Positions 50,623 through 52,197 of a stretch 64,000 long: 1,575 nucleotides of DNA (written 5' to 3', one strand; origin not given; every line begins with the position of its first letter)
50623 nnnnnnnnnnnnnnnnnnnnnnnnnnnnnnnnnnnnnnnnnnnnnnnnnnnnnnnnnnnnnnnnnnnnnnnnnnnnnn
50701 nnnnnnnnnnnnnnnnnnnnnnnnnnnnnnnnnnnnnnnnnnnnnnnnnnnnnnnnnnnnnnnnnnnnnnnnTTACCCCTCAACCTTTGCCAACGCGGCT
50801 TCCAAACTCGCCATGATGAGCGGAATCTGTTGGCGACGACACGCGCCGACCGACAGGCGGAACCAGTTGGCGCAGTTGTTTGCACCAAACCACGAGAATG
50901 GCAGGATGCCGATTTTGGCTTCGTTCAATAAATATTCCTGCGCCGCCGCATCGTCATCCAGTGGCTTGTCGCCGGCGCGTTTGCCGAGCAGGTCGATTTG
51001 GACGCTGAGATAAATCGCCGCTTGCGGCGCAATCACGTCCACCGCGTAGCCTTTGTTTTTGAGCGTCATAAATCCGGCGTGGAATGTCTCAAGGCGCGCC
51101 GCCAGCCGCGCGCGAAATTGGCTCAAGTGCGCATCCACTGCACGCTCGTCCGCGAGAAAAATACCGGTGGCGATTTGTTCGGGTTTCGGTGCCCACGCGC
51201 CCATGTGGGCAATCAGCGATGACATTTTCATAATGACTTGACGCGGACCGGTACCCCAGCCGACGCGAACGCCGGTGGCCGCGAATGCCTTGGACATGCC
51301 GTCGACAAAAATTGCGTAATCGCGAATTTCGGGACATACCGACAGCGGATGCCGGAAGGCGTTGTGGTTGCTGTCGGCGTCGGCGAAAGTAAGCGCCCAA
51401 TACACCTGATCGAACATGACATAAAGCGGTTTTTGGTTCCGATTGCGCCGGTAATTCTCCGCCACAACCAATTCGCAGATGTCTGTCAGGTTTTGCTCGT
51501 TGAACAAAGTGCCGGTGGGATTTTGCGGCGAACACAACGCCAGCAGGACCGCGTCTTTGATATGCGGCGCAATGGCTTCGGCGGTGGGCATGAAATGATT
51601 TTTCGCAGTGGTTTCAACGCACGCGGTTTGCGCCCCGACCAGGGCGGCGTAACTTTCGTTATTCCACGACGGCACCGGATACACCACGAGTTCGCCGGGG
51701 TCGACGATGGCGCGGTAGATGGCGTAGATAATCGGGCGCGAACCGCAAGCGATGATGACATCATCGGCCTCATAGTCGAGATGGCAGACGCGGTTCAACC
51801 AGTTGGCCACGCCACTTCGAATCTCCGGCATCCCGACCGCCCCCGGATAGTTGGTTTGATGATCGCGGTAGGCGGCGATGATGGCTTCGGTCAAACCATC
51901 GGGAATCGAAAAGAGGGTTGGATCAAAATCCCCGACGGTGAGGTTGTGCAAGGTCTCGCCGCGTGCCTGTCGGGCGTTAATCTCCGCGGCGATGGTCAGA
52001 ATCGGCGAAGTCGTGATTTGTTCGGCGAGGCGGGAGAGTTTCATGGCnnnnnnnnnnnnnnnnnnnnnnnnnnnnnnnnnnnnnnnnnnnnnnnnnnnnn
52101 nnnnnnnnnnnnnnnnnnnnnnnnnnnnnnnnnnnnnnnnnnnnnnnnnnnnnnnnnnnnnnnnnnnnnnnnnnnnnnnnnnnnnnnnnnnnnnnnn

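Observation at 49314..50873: fic cassette bracketed by an ~80-bp duplication of the aminotransferase gene's 3' end (att-like direct repeats without an integrase)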

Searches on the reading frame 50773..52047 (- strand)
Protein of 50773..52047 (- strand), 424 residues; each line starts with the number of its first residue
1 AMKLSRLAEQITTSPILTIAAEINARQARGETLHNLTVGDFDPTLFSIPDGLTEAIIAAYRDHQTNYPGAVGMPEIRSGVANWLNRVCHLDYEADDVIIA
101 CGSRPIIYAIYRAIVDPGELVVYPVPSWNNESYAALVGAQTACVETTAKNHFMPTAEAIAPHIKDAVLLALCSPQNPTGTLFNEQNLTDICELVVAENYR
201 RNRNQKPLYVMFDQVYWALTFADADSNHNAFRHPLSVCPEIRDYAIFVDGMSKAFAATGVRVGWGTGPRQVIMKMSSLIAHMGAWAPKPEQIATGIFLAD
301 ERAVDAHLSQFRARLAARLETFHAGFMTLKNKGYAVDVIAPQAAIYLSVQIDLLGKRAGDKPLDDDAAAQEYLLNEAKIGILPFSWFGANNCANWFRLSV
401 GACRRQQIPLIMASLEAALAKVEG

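Call 4: search_protein_families(library=pfam, proteins=[window:50773-52047:-])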
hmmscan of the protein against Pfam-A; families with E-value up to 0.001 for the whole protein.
window:50773-52047:- (424 aa): 1 family
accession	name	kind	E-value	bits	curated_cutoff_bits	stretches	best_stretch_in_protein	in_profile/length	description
PF00155.27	Aminotran_1_2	-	1.4e-39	136.8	19.7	1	35-407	5-353/361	Aminotransferase class I and II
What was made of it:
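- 50773..52044 (-): Aminotransferase (AT) gene, class I/II PLP-dependent, 423 aa; the left core flank of the variable site. Pfam PF00155, E 1e-39 (call 4).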

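Call 7: find_related_loci(query=window:50773-52047:-, collection=genome_contigs, flank=10000)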
Query window:50773-52047:- (424 aa) in genome_contigs; peptide patterns used: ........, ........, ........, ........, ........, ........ (x = any residue, [..] = any of these).
336 stretches matched a pattern; 313 encode a relative of the query (tblastn E <= 1e-3); the best 80 are kept; 80 distinct loci.
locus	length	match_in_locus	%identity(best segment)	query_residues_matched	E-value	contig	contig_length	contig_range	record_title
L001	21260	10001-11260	79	2-422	0e+0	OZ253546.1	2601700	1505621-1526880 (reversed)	MAG: Candidatus Poriferihabitaceae bacterium isolate 463de4ad-0157-4836-b656-1c8ed91a77ea genome assembly, chromosome: 1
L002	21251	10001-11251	77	2-422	0e+0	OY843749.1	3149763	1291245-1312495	MAG: Arenicellales bacterium isolate be53ef9f-0ae9-4f29-a0ed-3ab0769f1983 genome assembly, chromosome: 1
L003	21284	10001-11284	77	2-423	0e+0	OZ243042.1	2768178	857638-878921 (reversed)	MAG: Candidatus Poriferihabitaceae bacterium isolate 49d6dd85-0fda-43e6-b460-8c6e23e76669 genome assembly, chromosome: 1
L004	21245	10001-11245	70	2-421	0e+0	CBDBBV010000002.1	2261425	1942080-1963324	MAG: Candidatus Poriferihabitaceae bacterium isolate 5b072e45-acb3-4fca-92ff-a6e516b598c6 genome assembly, contig: conti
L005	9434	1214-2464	66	1-419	0e+0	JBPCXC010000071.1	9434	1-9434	MAG: bacterium isolate MAG_seacave_122 S1Ck127_13313278, whole genome shotgun sequence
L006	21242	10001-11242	64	2-419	0e+0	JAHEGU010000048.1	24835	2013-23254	MAG: Gammaproteobacteria bacterium isolate Ww423 NODE_2724_length_24835_cov_5.180748, whole genome shotgun sequence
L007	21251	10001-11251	62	2-422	0e+0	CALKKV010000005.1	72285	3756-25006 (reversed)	MAG: uncultured Gammaproteobacteria bacterium isolate R1_Bin_Bin_190_sub_1 genome assembly, contig: c_000002166757, whol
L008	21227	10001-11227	63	2-424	0e+0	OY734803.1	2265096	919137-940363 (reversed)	MAG: Arenicellales bacterium isolate 56d03a4b-89fb-405b-b6be-bb90cc2699d2 genome assembly, chromosome: 1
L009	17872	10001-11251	62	2-422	0e+0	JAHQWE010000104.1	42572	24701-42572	MAG: Acidiferrobacterales bacterium isolate MAG.122 Posi_122-P46438, whole genome shotgun sequence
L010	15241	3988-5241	61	2-423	4e-175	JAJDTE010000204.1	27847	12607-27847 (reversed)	MAG: Gammaproteobacteria bacterium isolate jk18x11bins.53 k141_1099356, whole genome shotgun sequence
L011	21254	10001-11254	61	2-423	9e-174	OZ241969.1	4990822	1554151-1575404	MAG: Candidatus Poriferihabitaceae bacterium isolate d30718d0-db98-4e6b-9c52-98a42f8724a6 genome assembly, chromosome: 1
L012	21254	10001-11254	60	2-423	3e-172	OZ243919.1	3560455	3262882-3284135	MAG: Candidatus Poriferihabitaceae bacterium isolate 75f4b4a7-f1bb-4b7d-85a7-18f67abaf53b genome assembly, chromosome: 1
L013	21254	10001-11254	58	2-423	1e-166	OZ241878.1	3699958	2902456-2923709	MAG: Candidatus Poriferihabitaceae bacterium isolate fe0ff86d-c84e-4c9a-b224-d791de8b10c1 genome assembly, chromosome: 1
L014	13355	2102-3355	56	2-423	4e-163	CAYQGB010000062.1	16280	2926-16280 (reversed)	MAG TPA_asm: uncultured Calditrichaceae bacterium isolate SRP162660_co2_186 genome assembly, contig: NODE_1301_length_16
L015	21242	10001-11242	64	2-419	0e+0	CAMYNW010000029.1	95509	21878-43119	MAG: uncultured Gammaproteobacteria bacterium isolate FCS_M_Gamma_079 genome assembly, contig: scaffold_833, whole genom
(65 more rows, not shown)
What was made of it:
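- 50773..52044 (-): Poriferihabitaceae/Arenicellales MAGs (call 7).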

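Call 27: find_related_loci(query=window:50773-52047:-, collection=metagenome_contigs, flank=6000)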
Query window:50773-52047:- (424 aa) in metagenome_contigs; peptide patterns used: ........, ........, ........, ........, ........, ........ (x = any residue, [..] = any of these).
299 stretches matched a pattern; 270 encode a relative of the query (tblastn E <= 1e-3); the best 80 are kept; 80 distinct loci.
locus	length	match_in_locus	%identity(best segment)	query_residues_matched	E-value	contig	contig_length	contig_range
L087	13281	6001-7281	73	2-422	0e+0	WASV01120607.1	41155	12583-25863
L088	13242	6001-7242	69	1-419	0e+0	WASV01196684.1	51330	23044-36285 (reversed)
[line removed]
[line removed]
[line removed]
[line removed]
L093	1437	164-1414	48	3-423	5e-155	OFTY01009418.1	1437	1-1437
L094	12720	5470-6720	47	2-422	1e-141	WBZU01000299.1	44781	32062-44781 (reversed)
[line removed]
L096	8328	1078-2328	48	2-422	1e-140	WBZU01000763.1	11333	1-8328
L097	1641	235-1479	49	4-422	1e-150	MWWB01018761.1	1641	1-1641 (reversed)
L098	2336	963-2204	47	1-418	2e-147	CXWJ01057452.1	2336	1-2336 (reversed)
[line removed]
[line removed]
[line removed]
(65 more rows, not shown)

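Call 28: find_homologous_proteins(query=window:50773-52047:-, max_evalue=1e-100)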
Query window:50773-52047:- (424 aa): 7241 proteins with E <= 1e-100 among 8000 candidates; the best 120 are listed.
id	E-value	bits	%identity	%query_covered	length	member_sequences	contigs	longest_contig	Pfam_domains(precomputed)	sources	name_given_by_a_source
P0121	8.0e-287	969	100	100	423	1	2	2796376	PF00155.28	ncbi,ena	-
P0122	2.2e-254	862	89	100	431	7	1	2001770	PF00155.28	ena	-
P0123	1.1e-227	774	81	100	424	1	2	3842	PF00155.28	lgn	-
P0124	2.1e-219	747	79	99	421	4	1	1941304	PF00155.28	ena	-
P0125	1.6e-212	724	76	99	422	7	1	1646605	PF00155.28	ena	-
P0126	1.7e-212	724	77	100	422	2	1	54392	PF00155.28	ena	-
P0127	1.1e-209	715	75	99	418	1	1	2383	PF00155.28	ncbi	-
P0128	1.1e-208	711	74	99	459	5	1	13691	PF00155.28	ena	-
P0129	1.5e-208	711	76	99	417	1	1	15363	PF00155.28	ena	-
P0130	2.6e-208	710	74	99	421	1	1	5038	PF00155.28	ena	-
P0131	1.2e-207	708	74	99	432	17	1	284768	PF00155.28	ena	-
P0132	5.9e-206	702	73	99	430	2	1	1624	PF00155.28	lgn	-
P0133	3.6e-203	693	73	99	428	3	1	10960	PF00155.28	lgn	-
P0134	1.2e-202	691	72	100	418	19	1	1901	PF00155.28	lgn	-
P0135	8.6e-202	689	72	99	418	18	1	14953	PF00155.28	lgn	-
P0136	7.9e-199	679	70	99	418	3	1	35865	PF00155.28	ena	-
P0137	3.2e-196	670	71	100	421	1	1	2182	PF00155.28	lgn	-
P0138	3.4e-196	670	71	100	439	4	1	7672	PF00155.28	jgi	-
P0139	6.3e-196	669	72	99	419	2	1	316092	PF00155.28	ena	-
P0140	7.1e-195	666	70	100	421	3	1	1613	PF00155.28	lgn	-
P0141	7.9e-195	666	71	100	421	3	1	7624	PF00155.28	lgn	-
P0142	4.4e-194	663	71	100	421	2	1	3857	PF00155.28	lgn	-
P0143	4.0e-192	657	69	99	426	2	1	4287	PF00155.28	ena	-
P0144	6.6e-190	649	69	99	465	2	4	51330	PF00155.28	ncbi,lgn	-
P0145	6.1e-186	636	66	99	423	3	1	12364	PF00155.28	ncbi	-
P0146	9.0e-183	626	66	99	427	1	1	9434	PF00155.28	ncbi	ncbi:MAG: pyridoxal phosphate-dependent aminotransferase [bacterium]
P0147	1.2e-181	622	65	99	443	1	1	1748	PF00155.28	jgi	-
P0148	1.3e-180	619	64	99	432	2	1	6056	PF00155.28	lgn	-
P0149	1.3e-178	612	65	99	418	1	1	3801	PF00155.28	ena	-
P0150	2.5e-178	611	63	100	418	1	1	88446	PF00155.28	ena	-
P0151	2.2e-177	608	62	99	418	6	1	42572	PF00155.28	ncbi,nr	ncbi:MAG: aminotransferase class I/II-fold pyridoxal phosphate-dependent enzyme [Acidiferrobacterale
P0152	2.3e-177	608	63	100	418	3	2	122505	PF00155.28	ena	-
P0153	2.9e-177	608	65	99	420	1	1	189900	PF00155.28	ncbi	-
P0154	5.0e-177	607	64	99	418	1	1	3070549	PF00155.28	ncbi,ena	-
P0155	1.5e-176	605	64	99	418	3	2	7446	PF00155.28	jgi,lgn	-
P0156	4.5e-176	604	64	100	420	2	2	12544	PF00155.28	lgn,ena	-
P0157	9.0e-176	603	63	99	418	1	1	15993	PF00155.28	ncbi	ncbi:MAG: pyridoxal phosphate-dependent aminotransferase [bacterium]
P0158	1.2e-175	602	63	100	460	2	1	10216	PF00155.28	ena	-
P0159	4.2e-175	601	61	100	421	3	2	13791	PF00155.28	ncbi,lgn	-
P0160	5.3e-175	600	63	100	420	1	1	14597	PF00155.28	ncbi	-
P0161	1.2e-174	599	64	99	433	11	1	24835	PF00155.28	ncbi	-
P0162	1.3e-173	596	63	100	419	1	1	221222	PF00155.28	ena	-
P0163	3.1e-173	595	61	100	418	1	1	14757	PF00155.28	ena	-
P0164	4.9e-173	594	63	100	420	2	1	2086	PF00155.28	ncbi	-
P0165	6.0e-173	594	63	100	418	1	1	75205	PF00155.28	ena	-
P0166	9.6e-173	593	63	99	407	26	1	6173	PF00155.28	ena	-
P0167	1.2e-172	593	65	100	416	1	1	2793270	PF00155.28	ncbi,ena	-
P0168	1.4e-172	592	60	99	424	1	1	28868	PF00155.28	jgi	-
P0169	2.4e-172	592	62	99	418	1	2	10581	PF00155.28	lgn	-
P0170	6.3e-172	590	60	99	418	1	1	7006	PF00155.28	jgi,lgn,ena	-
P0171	1.3e-171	589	63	99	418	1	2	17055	PF00155.28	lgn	-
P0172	1.8e-171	589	59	99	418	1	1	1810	PF00155.28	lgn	-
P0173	2.1e-171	588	60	99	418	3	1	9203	PF00155.28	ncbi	-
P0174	2.2e-171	588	60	99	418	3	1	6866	PF00155.28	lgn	-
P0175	2.5e-171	588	61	99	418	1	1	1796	PF00155.28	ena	-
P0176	2.7e-171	588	62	99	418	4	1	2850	PF00155.28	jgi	jgi:aspartate aminotransferase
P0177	5.1e-171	587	60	100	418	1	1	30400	PF00155.28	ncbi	-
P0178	6.0e-171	587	60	99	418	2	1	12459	PF00155.28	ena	-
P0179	6.4e-171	587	62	99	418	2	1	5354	PF00155.28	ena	-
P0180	6.9e-171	587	61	99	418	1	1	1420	PF00155.28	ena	-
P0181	2.8e-170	585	60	100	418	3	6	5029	PF00155.28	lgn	-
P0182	6.1e-170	584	61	96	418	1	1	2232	PF00155.28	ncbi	-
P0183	6.5e-170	584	61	100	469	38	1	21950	PF00155.28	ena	-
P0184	1.0e-169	583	60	99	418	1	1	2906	PF00155.28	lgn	-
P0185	1.1e-169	583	61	99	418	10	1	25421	PF00155.28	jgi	-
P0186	1.5e-169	582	59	99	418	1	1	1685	PF00155.28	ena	-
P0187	2.2e-169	582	61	99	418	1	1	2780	PF00155.28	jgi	jgi:aspartate aminotransferase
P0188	3.9e-169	581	61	99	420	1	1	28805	PF00155.28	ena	-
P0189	5.9e-169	580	63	99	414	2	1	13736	PF00155.28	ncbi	ncbi:MAG: aminotransferase class I/II-fold pyridoxal phosphate-dependent enzyme [Gammaproteobacteria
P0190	6.1e-169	580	59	99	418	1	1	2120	PF00155.28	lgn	-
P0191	9.8e-169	580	60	100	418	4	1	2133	PF00155.28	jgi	-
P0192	1.5e-168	579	61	100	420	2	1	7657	PF00155.28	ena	-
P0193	1.7e-168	579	60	99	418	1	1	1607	PF00155.28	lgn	-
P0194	2.3e-168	578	60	99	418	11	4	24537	PF00155.28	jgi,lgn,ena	jgi:aspartate aminotransferase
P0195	3.3e-168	578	60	100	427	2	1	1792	PF00155.28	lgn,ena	-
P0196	3.8e-168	578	61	99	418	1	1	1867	PF00155.28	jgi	jgi:aspartate aminotransferase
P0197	4.9e-168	577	59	99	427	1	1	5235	PF00155.28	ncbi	-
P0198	5.4e-168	577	61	100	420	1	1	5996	PF00155.28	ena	-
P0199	6.7e-168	577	59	99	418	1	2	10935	PF00155.28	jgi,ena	-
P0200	1.5e-167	576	60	99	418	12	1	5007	PF00155.28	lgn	-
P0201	1.6e-167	576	61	100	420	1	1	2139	PF00155.28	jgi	jgi:aspartate aminotransferase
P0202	4.3e-167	574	59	99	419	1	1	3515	PF00155.28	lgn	-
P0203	4.6e-167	574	60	99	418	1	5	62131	PF00155.28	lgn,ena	-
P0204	5.5e-167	574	60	99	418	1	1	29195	PF00155.28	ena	-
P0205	5.9e-167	574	60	99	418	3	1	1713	PF00155.28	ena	-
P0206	7.8e-167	573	58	99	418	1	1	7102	PF00155.28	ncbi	-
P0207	6.6e-166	570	59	99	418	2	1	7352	PF00155.28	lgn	-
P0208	3.6e-165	568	58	99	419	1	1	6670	PF00155.28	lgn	-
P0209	2.4e-163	562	58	99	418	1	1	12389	PF00155.28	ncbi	-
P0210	8.6e-163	560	60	100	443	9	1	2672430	PF00155.28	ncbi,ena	-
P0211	2.4e-162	559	59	99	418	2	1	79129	PF00155.28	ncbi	-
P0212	2.5e-162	559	59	99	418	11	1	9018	PF00155.28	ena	-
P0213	3.7e-162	558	58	100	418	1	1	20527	PF00155.28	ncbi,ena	-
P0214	1.1e-161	557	59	99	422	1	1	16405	PF00155.28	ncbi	-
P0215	3.5e-160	551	58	100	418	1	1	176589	PF00155.28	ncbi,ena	-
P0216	3.6e-160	551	58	99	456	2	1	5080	PF00155.28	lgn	-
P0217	3.9e-160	551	57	99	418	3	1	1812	PF00155.28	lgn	-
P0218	7.8e-160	550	57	100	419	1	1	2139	PF00155.28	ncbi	-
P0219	1.4e-159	550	57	100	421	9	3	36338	PF00155.28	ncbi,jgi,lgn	jgi:aspartate aminotransferase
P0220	1.7e-159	549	56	99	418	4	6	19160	PF00155.28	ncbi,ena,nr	ncbi:MAG: pyridoxal phosphate-dependent aminotransferase [Gammaproteobacteria bacterium]|nr:pyridoxa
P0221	2.6e-159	549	56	99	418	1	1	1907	PF00155.28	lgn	-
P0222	8.2e-159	547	61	91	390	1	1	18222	PF00155.28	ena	-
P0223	3.6e-158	545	57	99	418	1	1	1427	PF00155.28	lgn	-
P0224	4.9e-158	544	57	99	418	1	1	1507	PF00155.28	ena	-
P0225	5.0e-158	544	60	99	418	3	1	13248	PF00155.28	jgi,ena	-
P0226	9.2e-158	544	57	99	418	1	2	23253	PF00155.28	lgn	-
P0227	1.3e-157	543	57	99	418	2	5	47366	PF00155.28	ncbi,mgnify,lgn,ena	mgnify:CR=1 FL=1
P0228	2.2e-156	539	56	99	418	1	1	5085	PF00155.28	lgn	-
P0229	2.3e-156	539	55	100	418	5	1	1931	PF00155.28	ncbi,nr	ncbi:MAG: pyridoxal phosphate-dependent aminotransferase [Thiotrichaceae bacterium]|nr:pyridoxal pho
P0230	2.7e-156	539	56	99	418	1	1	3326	PF00155.28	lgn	-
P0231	2.9e-156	539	64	88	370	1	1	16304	PF00155.28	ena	-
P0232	3.7e-156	538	57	99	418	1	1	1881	PF00155.28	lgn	-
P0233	6.6e-156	537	56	100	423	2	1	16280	PF00155.28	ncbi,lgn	-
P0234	6.6e-156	537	56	99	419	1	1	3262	PF00155.28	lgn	-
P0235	7.5e-156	537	57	99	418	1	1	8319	PF00155.28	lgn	-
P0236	7.7e-156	537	57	99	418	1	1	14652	PF00155.28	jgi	jgi:aspartate aminotransferase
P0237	1.0e-155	537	57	99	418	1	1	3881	PF00155.28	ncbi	-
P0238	1.7e-155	536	55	99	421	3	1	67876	PF00155.28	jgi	-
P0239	1.9e-155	536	57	99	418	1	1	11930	PF00155.28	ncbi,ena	-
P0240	1.9e-155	536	55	99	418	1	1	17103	PF00155.28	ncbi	-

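Call 30: find_encoding_contigs(protein=P0122, flank=8000, max_places=3)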
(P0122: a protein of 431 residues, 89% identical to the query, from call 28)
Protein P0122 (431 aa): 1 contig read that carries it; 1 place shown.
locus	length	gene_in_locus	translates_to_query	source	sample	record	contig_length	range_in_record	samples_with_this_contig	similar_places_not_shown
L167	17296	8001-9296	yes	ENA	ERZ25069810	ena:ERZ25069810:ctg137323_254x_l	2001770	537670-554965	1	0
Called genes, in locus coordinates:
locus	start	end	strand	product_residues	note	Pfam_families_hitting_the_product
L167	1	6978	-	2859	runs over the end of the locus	PF22352:K319L-like_PKD, PF12733:Cadherin-like, PF16403:Bact_surface_Ig-like, PF22352:K319L-like_PKD, PF12733:Cadherin-like, PF00028:Cadherin, PF22352:K319L-like_PKD, PF22352:K319L-like_PKD, +6 more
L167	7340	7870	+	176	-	-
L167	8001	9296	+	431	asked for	PF00155:Aminotran_1_2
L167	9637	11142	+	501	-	PF02086:MethyltransfD12 (faint), PF01555:N6_N4_Mtase, PF13847:Methyltransf_31 (faint), PF04471:Mrr_cat (faint)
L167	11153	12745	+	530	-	-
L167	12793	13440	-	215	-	PF13489:Methyltransf_23, PF13847:Methyltransf_31, PF08241:Methyltransf_11, PF08242:Methyltransf_12, PF13649:Methyltransf_25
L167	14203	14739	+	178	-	PF01327:Pep_deformylase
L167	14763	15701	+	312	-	PF00551:Formyl_trans_N, PF02911:Formyl_trans_C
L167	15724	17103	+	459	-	PF01029:NusB, PF22458:RsmF-B_ferredox, PF01189:Methyltr_RsmB-F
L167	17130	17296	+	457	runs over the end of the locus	PF00070:Pyr_redox (faint), PF01210:NAD_Gly3P_dh_N (faint), PF01262:AlaDh_PNT_C (faint), PF02254:TrkA_N, PF03435:Sacchrp_dh_NADP (weak), PF02080:TrkA_C, PF02254:TrkA_N, PF02080:TrkA_C, +13 more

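Call 37: search_protein_families(library=ncbifam, proteins=[window:50773-52047:-])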
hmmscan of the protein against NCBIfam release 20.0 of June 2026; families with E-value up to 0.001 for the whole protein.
window:50773-52047:- (424 aa): 59 families (the best 25 are shown)
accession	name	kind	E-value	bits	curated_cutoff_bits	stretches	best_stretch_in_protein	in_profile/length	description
NF004769.0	PRK06107.1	equivalog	1.5e-44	152.4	617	1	9-403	11-383/402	aspartate transaminase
NF041091.1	asp_aminotase_Arch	equivalog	1.7e-43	148.9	550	1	8-399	4-356/376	aspartate aminotransferase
NF041364.1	GntC_guanitoxin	equivalog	1.2e-37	129.7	415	1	48-402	12-341/356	guanitoxin biosynthesis PLP-dependent (S)-gamma-hydroxy-L-arginine cyclodehydratase GntC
NF004770.0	PRK06108.1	subfamily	6.8e-34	117.3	422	1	8-409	14-382/396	pyridoxal phosphate-dependent aminotransferase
NF005817.0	PRK07683.1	equivalog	1.1e-32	113.2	575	1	11-400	12-363/387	aminotransferase A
NF006514.0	PRK08960.1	equivalog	1.5e-32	112.9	554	1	3-399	4-366/388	pyridoxal phosphate-dependent aminotransferase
NF005601.0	PRK07337.1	equivalog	3.1e-32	112.1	496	1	2-404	6-378/394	pyridoxal phosphate-dependent aminotransferase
NF005744.0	PRK07568.1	subfamily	1.6e-31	109.5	389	1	2-351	1-326/398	pyridoxal phosphate-dependent aminotransferase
NF005855.0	PRK07777.1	equivalog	2.3e-30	106.2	553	1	18-359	16-334/391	pyridoxal phosphate-dependent aminotransferase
NF005816.0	PRK07682.1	equivalog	3.6e-30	104.9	620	1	4-390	6-356/390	aminotransferase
NF006756.0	PRK09276.1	subfamily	4.6e-28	98.2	507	1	5-400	5-368/387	LL-diaminopimelate aminotransferase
TIGR03540.1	DapC_direct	equivalog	5.4e-28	98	593.25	1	17-352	15-328/383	LL-diaminopimelate aminotransferase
NF005588.0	PRK07309.1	equivalog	7.2e-28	97.6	576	1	33-415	32-382/391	pyridoxal phosphate-dependent aminotransferase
NF004975.0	PRK06348.1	equivalog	1.8e-27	96.3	549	1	2-399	1-364/384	pyridoxal phosphate-dependent aminotransferase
NF006229.0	PRK08361.1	equivalog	3.1e-26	92.3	624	1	26-421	28-390/391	aspartate aminotransferase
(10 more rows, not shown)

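Call 39: find_encoding_contigs(protein=P0126, flank=5000, max_places=2)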
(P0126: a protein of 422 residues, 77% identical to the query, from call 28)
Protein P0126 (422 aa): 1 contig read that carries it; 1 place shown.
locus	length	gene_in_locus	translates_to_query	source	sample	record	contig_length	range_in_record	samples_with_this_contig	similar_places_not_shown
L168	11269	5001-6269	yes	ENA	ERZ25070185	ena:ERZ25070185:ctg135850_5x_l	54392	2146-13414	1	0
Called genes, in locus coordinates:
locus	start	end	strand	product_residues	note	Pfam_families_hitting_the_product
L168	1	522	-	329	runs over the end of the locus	PF01380:SIS, PF00571:CBS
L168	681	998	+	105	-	PF06844:DUF1244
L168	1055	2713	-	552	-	PF13191:AAA_16 (faint), PF13555:AAA_29 (faint), PF20720:nSTAND3 (faint), PF00005:ABC_tran, PF01078:Mg_chelatase (faint), PF02463:SMC_N (weak), PF00005:ABC_tran, PF08352:oligo_HPY (weak), +3 more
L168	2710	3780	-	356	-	PF00528:BPD_transp_1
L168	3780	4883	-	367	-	PF00528:BPD_transp_1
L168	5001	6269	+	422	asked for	PF00155:Aminotran_1_2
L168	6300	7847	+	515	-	PF00501:AMP-binding, PF13193:AMP-binding_C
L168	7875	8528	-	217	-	PF13489:Methyltransf_23, PF13847:Methyltransf_31, PF08241:Methyltransf_11, PF08242:Methyltransf_12, PF13649:Methyltransf_25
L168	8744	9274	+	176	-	PF01327:Pep_deformylase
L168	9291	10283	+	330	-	PF00551:Formyl_trans_N, PF02911:Formyl_trans_C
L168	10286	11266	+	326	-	PF01029:NusB, PF22458:RsmF-B_ferredox, PF01189:Methyltr_RsmB-F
